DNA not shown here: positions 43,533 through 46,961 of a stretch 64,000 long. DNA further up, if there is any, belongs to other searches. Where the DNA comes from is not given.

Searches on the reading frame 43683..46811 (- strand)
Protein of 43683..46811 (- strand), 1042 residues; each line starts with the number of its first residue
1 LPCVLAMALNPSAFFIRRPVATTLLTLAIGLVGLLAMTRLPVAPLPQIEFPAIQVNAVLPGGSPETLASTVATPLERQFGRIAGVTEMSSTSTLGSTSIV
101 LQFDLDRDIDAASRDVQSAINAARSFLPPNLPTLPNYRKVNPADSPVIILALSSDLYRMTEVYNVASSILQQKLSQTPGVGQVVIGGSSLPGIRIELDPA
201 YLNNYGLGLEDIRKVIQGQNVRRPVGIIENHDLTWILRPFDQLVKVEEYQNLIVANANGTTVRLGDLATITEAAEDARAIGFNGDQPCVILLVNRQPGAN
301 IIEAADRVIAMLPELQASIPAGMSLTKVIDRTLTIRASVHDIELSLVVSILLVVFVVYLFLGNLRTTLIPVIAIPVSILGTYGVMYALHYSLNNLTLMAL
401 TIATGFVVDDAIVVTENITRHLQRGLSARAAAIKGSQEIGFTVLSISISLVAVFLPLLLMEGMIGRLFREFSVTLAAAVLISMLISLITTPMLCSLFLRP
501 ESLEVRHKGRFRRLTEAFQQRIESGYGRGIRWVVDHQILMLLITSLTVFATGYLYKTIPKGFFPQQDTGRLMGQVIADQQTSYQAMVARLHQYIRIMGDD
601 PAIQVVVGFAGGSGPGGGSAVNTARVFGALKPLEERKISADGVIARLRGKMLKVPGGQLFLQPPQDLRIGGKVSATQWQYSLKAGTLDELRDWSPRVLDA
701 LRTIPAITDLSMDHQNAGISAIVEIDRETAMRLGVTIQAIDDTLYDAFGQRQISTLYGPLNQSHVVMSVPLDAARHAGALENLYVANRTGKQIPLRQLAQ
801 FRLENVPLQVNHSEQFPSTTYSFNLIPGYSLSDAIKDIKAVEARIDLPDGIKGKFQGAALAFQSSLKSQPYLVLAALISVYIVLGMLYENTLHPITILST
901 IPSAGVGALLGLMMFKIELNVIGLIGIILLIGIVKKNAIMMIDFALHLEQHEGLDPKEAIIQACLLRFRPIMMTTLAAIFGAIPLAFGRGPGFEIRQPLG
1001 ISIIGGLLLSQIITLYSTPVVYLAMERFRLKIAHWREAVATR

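Call 13: search_protein_families(library=pfam, proteins=[window:43683-46811:-], max_evalue=0.00001)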
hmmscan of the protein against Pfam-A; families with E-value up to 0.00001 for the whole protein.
window:43683-46811:- (1042 aa): 2 families
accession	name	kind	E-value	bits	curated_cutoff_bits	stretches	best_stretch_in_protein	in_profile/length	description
PF00873.25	ACR_tran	-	0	1029.5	28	1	12-1025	2-1020/1021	AcrB/AcrD/AcrF family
PF03176.21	MMPL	-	7.9e-07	28.8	20.5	0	337-508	140-313/333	MMPL family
